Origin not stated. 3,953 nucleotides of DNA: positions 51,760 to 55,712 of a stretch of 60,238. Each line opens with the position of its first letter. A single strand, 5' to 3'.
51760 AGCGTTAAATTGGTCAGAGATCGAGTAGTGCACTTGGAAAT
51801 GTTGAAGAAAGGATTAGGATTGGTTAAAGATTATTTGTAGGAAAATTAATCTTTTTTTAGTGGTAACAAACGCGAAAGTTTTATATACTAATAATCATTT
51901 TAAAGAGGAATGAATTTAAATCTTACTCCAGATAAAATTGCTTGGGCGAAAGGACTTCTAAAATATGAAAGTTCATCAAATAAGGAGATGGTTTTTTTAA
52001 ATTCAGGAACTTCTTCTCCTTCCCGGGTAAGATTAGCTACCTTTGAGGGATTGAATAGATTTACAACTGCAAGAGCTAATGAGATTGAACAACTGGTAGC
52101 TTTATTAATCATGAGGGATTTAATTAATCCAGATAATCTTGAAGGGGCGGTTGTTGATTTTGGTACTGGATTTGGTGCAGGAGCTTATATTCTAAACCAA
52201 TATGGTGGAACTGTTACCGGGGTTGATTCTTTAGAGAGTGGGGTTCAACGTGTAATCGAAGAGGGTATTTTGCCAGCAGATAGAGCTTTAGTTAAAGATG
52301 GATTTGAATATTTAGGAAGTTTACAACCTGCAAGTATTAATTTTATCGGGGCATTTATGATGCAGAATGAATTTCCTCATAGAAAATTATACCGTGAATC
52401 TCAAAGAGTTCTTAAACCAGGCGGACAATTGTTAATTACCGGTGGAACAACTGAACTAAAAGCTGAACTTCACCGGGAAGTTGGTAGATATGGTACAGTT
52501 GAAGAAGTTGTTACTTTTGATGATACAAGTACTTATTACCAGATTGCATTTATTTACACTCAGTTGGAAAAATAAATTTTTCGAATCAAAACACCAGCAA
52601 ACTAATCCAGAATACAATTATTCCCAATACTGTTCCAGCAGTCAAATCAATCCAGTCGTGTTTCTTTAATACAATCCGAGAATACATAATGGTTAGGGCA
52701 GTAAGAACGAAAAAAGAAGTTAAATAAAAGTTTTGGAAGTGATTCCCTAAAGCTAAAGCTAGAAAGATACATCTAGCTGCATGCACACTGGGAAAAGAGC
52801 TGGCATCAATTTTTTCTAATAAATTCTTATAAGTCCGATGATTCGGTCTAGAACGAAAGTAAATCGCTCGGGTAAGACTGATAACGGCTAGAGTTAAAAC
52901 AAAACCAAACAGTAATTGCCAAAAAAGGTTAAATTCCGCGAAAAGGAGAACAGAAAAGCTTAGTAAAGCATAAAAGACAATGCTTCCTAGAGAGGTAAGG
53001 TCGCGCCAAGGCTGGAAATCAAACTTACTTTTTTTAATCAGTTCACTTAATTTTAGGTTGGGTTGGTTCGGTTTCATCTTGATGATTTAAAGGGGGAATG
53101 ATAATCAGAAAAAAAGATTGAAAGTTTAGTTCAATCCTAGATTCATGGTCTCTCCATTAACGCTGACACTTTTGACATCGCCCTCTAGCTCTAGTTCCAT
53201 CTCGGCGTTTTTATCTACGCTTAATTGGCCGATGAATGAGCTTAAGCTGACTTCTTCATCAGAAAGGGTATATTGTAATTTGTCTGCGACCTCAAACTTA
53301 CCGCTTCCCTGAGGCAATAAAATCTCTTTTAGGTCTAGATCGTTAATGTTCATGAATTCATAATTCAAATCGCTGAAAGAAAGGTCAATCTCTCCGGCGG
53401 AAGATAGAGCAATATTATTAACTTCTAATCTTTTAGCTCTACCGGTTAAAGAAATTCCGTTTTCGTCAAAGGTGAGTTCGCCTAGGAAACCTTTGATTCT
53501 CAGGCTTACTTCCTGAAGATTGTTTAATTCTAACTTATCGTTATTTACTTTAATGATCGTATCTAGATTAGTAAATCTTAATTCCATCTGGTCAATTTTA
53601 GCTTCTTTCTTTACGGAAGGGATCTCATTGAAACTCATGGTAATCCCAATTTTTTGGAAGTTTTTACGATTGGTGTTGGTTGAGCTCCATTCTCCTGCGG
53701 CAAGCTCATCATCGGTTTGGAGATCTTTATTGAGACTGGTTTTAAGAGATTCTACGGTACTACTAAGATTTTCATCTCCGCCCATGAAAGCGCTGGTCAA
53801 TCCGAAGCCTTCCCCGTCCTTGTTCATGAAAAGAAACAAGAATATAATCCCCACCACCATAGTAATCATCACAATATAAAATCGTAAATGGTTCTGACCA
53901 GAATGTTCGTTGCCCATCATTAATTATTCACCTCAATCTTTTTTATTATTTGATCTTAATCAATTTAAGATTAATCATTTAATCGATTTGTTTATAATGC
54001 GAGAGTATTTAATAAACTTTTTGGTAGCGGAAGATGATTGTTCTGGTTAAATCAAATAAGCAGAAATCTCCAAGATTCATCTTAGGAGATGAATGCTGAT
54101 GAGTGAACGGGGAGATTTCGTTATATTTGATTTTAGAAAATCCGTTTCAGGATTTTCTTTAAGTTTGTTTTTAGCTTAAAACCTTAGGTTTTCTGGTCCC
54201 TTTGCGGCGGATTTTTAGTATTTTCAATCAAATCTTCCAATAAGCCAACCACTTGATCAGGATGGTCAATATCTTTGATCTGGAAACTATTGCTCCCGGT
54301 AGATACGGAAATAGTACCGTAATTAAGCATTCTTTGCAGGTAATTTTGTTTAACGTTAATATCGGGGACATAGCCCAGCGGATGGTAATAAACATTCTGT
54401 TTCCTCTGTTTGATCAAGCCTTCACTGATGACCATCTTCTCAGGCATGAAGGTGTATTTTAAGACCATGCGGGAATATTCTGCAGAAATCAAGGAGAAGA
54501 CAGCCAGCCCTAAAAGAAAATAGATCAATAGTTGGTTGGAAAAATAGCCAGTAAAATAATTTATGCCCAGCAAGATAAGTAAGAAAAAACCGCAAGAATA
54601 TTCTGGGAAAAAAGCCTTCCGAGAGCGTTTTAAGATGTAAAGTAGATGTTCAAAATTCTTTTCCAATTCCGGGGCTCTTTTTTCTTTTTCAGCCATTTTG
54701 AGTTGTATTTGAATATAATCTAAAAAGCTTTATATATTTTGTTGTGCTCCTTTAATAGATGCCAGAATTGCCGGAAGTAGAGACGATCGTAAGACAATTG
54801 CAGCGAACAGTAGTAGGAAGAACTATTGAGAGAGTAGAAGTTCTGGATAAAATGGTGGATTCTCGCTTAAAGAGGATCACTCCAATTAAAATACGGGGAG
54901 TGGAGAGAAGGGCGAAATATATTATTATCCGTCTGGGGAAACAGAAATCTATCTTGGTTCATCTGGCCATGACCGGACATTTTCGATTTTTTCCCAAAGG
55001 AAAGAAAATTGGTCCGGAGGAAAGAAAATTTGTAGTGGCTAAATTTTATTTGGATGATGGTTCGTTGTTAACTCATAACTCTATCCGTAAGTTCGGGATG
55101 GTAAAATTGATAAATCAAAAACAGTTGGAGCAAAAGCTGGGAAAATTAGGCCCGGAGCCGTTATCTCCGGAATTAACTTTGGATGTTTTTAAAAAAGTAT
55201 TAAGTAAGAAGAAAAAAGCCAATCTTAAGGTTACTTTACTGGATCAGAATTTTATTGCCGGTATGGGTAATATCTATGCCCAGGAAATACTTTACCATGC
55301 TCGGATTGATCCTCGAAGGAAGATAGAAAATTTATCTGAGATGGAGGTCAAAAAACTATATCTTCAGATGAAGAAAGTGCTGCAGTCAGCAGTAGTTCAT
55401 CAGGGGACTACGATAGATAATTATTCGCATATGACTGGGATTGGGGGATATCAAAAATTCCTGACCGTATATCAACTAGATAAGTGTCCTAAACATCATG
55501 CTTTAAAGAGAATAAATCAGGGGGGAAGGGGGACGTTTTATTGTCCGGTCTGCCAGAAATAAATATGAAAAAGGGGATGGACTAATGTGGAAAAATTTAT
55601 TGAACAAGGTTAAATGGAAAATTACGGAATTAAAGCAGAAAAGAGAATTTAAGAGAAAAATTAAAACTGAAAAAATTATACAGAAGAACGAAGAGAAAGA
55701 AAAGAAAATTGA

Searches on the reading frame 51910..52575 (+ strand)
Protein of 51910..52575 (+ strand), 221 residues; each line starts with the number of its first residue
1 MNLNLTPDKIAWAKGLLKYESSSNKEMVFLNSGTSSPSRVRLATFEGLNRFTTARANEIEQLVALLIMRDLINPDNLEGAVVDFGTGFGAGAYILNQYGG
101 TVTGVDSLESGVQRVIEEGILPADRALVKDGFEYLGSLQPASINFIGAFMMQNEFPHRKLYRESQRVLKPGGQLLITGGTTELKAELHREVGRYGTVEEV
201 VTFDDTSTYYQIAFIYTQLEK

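Call 37: search_protein_families(library=pfam, proteins=[window:51910-52575:+])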
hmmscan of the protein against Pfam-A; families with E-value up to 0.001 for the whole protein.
window:51910-52575:+ (221 aa): 3 families
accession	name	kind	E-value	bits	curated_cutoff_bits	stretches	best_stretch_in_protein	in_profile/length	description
PF08241.18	Methyltransf_11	-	2.8e-07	31.5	21.2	1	82-176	1-95/95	Methyltransferase domain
PF13649.12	Methyltransf_25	-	2.7e-05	25.2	27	1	81-172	1-97/97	Methyltransferase domain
PF13489.12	Methyltransf_23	-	4.8e-05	23.6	27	1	73-177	18-117/164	Methyltransferase domain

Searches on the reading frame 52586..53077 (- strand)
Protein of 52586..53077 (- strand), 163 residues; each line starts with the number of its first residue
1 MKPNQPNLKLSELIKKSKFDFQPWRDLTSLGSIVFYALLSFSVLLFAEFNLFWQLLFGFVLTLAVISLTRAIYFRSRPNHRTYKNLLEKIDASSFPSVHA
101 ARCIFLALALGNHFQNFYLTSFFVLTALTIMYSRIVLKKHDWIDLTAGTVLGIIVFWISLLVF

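Call 37: search_protein_families(library=pfam, proteins=[window:52586-53077:-])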
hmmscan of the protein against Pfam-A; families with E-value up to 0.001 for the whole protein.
window:52586-53077:- (163 aa): 2 families
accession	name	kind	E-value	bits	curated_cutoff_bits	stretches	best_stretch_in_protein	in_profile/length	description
PF01569.27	PAP2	-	2.1e-12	47.4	27.2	1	53-161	3-123/130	PAP2 superfamily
PF14378.12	PAP2_3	-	1.7e-07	31.7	27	1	55-157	89-189/190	PAP2 superfamily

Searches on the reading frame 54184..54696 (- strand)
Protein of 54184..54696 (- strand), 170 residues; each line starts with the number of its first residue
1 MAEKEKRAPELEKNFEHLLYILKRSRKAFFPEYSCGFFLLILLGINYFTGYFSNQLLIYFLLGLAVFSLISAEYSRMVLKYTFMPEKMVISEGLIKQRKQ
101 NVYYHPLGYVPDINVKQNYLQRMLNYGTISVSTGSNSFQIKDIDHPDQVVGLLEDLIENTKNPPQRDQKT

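Call 37: search_protein_families(library=pfam, proteins=[window:54184-54696:-])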
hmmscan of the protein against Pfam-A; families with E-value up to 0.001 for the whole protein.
window:54184-54696:- (170 aa): 1 family
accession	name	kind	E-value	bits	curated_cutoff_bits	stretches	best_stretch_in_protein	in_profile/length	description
PF03703.20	bPH_2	-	5.9e-08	33.3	22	1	80-147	5-70/78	Bacterial PH domain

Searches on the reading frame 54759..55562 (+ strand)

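Call 37: search_protein_families(library=pfam, proteins=[window:54759-55562:+])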
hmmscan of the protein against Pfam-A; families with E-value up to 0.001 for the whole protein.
window:54759-55562:+ (267 aa): 5 families
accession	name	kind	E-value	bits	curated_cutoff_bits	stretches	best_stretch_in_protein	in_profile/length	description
PF06831.19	H2TH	-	6.9e-26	90.5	34.7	1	130-220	1-90/93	Formamidopyrimidine-DNA glycosylase H2TH domain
PF01149.29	Fapy_DNA_glyco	-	7.1e-25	88.4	25.5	1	1-115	1-117/117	Formamidopyrimidine-DNA glycosylase N-terminal domain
PF05833.16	NFACT_N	-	1.1e-05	24.9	31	1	140-213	174-245/456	NFACT N-terminal and middle domains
PF06827.20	zf-FPG_IleRS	-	5.2e-05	23.4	21.3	1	248-267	10-29/30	Zinc finger found in FPG and IleRS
PF00416.27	Ribosomal_S13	-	0.00033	21.5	31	1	165-211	19-65/128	Ribosomal protein S13/S18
